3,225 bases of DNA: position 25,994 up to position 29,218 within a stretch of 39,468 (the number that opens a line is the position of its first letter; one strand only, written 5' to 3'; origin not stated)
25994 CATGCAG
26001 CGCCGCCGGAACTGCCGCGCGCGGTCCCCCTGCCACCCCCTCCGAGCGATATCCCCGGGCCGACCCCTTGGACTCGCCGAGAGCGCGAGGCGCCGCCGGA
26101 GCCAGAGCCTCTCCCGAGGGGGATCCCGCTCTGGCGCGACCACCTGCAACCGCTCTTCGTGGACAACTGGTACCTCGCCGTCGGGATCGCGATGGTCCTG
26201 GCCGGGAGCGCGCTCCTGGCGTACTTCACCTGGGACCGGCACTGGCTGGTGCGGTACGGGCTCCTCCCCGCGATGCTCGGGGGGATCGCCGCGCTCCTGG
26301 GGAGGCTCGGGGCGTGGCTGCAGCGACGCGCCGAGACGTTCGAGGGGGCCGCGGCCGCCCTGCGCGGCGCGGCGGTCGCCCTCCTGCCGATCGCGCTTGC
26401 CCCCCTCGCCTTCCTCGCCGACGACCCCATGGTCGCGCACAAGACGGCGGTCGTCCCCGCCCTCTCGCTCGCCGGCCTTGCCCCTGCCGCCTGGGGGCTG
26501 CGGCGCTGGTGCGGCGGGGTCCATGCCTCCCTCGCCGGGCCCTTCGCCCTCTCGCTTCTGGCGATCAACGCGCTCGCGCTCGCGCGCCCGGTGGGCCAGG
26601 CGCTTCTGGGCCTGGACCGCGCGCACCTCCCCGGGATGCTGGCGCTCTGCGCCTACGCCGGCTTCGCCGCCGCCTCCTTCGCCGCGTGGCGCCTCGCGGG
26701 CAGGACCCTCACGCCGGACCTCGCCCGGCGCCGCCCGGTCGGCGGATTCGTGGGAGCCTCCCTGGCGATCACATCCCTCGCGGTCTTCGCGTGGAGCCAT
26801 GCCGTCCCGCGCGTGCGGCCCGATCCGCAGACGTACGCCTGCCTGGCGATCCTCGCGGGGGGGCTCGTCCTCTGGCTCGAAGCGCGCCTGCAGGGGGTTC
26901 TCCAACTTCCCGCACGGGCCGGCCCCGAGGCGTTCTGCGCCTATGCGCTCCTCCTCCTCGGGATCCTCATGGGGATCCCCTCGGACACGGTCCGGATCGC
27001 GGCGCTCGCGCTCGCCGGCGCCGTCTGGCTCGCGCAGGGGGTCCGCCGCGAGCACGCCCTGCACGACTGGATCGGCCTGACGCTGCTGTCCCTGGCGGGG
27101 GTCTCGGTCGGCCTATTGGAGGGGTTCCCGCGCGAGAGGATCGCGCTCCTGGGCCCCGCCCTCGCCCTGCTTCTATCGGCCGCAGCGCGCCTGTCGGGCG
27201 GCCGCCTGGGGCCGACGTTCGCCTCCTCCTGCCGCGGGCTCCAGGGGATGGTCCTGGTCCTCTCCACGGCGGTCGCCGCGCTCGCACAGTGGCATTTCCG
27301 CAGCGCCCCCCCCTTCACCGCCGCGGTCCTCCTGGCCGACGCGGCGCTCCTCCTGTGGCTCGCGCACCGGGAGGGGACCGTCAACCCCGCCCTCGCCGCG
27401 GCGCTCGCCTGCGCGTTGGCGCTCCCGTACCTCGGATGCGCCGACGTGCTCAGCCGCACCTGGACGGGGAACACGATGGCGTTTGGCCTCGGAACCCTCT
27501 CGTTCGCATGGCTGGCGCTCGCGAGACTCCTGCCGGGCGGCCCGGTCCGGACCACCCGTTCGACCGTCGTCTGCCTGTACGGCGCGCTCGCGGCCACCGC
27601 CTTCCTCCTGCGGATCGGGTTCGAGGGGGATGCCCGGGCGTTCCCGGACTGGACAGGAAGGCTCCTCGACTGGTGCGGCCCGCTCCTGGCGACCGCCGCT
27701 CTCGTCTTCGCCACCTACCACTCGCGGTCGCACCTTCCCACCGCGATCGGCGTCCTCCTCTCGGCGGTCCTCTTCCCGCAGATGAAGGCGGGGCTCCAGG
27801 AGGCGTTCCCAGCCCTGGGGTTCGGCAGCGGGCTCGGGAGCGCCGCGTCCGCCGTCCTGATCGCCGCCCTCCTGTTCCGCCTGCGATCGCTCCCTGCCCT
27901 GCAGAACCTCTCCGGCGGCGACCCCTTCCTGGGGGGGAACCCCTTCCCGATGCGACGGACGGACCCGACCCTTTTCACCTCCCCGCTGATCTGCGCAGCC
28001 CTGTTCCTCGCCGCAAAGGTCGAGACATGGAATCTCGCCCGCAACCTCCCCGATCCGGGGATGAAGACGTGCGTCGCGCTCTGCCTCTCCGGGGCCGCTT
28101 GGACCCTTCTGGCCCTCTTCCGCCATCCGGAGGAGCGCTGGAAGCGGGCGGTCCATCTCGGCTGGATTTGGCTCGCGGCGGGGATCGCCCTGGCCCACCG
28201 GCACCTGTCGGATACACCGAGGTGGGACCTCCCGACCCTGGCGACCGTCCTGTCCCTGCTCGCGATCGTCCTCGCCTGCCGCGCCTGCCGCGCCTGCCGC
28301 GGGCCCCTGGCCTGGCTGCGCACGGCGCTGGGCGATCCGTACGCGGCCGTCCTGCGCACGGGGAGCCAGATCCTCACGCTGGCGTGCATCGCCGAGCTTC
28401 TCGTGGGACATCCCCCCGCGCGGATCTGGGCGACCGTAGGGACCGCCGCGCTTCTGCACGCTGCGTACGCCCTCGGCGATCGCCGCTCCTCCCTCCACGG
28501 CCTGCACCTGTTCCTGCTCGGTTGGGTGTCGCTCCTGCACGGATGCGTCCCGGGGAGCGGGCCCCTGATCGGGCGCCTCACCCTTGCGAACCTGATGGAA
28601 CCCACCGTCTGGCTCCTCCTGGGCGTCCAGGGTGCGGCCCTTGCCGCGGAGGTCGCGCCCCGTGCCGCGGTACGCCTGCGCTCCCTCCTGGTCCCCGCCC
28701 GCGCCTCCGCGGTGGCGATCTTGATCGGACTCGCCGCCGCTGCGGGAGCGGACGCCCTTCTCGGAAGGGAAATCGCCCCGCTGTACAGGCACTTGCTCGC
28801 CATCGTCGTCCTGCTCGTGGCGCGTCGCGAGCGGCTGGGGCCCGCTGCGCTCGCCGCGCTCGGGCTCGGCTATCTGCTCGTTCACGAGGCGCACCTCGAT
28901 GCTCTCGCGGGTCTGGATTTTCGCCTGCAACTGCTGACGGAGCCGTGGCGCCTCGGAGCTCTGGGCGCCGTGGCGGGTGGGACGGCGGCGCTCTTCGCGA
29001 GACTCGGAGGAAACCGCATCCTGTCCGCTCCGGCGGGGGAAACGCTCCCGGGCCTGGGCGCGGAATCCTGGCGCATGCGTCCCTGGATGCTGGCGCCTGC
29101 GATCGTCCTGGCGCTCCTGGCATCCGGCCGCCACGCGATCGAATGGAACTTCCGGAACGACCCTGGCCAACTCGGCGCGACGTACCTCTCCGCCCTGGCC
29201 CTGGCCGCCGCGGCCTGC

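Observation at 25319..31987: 2,222-aa membrane protein with ~60 hydrophobic segments and no recognisable domain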

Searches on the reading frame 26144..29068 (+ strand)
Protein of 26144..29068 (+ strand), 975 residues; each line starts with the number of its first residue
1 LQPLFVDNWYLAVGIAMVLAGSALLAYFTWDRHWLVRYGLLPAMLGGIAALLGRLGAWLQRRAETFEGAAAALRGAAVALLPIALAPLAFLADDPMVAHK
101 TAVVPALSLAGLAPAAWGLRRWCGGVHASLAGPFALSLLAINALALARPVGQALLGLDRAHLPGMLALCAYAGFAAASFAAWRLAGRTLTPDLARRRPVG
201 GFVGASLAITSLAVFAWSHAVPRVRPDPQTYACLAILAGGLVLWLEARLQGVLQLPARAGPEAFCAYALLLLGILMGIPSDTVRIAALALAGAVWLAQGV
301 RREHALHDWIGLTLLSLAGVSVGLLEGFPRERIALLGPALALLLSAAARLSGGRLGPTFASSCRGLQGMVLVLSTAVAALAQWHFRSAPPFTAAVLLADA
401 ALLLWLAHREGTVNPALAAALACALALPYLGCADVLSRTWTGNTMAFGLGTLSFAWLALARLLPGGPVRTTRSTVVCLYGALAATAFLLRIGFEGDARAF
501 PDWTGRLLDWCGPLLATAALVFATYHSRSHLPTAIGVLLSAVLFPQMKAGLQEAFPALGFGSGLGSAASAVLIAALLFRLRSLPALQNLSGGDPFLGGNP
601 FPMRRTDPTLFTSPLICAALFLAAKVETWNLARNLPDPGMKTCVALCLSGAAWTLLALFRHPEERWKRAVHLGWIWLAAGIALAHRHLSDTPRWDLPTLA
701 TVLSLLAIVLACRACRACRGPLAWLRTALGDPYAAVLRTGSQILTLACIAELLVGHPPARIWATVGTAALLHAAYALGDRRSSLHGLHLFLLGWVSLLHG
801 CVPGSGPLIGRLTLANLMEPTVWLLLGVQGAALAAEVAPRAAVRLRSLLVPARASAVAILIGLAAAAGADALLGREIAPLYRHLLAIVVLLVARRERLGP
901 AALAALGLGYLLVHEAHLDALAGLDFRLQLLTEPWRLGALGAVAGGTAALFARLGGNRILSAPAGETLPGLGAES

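Call 41: predict_structure(alignment_id=A2)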
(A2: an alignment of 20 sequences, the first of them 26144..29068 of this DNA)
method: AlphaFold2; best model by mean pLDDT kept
length: 975 residues; sequences in the alignment: 20
mean_pLDDT: 81.6   pTM: 0.61
mean pLDDT of the five models: 81.6, 80.6, 80.5, 79.3, 78.9
residues with pLDDT >= 90: 188; 70-90: 664; 50-70: 93; < 50: 30
segments of 3 or more residues with pLDDT < 50: 1-9, 956-975
pLDDT, mean of each block of 10 residues (from residue 1): 43 62 70 79 84 84 78 82 82 83 87 89 84 84 84 82 83 82 75 70 75 76 74 88 81 68 76 90 93 90 85 93 89 90 90 77 90 91 87 93 91 91 90 70 79 93 84 92 83 65 75 87 90 83 64 64 82 89 83 84 86 87 87 85 92 90 80 91 86 83 89 69 76 88 90 84 89 84 85 91 86 86 88 80 82 85 84 78 85 75 80 83 84 82 74 54 37 28
secondary structure, 60 per line:
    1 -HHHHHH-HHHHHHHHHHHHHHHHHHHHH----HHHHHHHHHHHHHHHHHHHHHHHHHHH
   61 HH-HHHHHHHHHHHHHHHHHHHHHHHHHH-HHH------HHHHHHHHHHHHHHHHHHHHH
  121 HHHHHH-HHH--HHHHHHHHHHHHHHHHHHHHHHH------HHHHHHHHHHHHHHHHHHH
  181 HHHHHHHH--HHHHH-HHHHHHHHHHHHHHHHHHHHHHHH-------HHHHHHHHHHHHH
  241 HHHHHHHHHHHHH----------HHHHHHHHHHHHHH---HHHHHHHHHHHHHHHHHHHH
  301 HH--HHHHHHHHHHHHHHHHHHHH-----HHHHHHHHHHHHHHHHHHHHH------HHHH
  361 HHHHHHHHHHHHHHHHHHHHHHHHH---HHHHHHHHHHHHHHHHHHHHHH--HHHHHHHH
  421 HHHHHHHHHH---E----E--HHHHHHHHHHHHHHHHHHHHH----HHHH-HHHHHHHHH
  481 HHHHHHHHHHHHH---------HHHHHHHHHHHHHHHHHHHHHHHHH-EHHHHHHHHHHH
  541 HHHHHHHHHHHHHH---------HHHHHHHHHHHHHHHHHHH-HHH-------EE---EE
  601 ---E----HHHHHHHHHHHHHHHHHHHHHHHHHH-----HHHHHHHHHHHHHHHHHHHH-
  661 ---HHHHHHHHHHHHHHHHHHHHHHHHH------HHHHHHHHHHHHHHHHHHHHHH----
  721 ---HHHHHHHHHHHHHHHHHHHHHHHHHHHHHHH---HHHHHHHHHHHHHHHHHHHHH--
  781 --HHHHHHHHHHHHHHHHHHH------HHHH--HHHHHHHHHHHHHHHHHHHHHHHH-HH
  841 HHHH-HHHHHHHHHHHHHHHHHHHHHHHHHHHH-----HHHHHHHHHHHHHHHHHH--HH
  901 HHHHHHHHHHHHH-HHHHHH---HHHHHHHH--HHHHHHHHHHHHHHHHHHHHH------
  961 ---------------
elements in order (helices of 4 or more, strands of 3 or more residues): H2-7 H9-29 H34-62 H64-89 H100-126 H133-155 H162-188 H191-195 H197-220 H228-253 H264-277 H281-302 H305-324 H330-350 H357-385 H389-410 H413-430 H442-462 H467-470 H472-493 H503-527 H530-554 H564-582 H609-634 H640-659 H664-688 H695-716 H724-754 H758-778 H783-801 H808-811 H814-837 H839-844 H846-873 H879-896 H899-913 H915-920 H924-931 H934-954

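Call 44: fold_search(model_id=the predicted structure, library=pdb)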
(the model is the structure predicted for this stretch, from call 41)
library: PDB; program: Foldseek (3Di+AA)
matches with E <= 10: 308; with E <= 0.001: 1
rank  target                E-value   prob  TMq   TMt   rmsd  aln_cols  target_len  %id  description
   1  7qdr_B                3.1e-04  0.97  0.11  0.09  29.2      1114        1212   11  Apo human SKI complex in the closed state (released 2022-02-02)
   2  9hvq_Q                1.1e-03  0.97  0.12  0.13  26.5      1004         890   12  Structure of the transcribing Pol II-DSIF-PAF-SPT6-RECQL5 complex (released 2025-07-16)
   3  7qdz_B                1.3e-03  0.90  0.11  0.09  29.3      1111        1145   11  80S-bound human SKI complex in the closed state (released 2022-02-09)
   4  9rtt_Q                2.7e-03  0.91  0.12  0.13  22.5       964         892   11  Activated Elongation Complex with IWS1 and ELOF1 (released 2025-09-03)
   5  9g8r_B                3.0e-03  0.87  0.12  0.11  27.0      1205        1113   12  human SKI7-SKI238 complex in the open state (released 2024-10-16)
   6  6af0_A                5.6e-03  0.84  0.12  0.13  23.3      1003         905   11  Structure of Ctr9, Paf1 and Cdc73 ternary complex from Myceliophthora thermophila (released 2018-09-19)
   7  7qds_B                8.5e-03  0.77  0.13  0.12  29.2      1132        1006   11  Apo human SKI complex in the open state (released 2022-02-02)
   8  7dkh_I                1.0e-02  0.80  0.12  0.13  26.2       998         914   10  Crystal structure of the Ctr9/Paf1/Cdc73/Rtf1 quaternary complex (released 2021-11-24)
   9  8a9k_A                1.8e-02  0.87  0.17  0.16  45.0      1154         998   10  Cryo-EM structure of USP1-UAF1 bound to FANCI and mono-ubiquitinated FANCD2 with ML323 (consensus reconstruction) (released 2022-10-12)
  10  8j8p_C                2.0e-02  0.63  0.12  0.12  23.2       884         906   11  Structure of the four-component Paf1 complex from Saccharomyces eubayanus (released 2023-05-24)
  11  8q9t_E                3.5e-02  0.44  0.11  0.10  24.8      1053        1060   11  CryoEM structure of a S. Cerevisiae Ski238 complex bound to RNA (released 2023-11-29)
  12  4buj_F                4.7e-02  0.44  0.12  0.10  25.4      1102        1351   11  Crystal structure of the S. cerevisiae Ski2-3-8 complex (released 2013-08-28)
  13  8j8q_C                5.8e-02  0.47  0.12  0.12  24.2       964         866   10  Structure of the four-component Paf1 complex from Saccharomyces eubayanus (released 2023-05-24)
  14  8bbg_D                6.6e-02  0.23  0.09  0.08  29.7      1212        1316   10  Structure of the IFT-A complex; anterograde IFT-A train model (released 2022-12-21)
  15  9sob_R                1.1e-01  0.54  0.15  0.13  21.4      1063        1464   10  Structural Model of the Nuclear Pore Complex in Arabidopsis thaliana (released 2025-11-05)
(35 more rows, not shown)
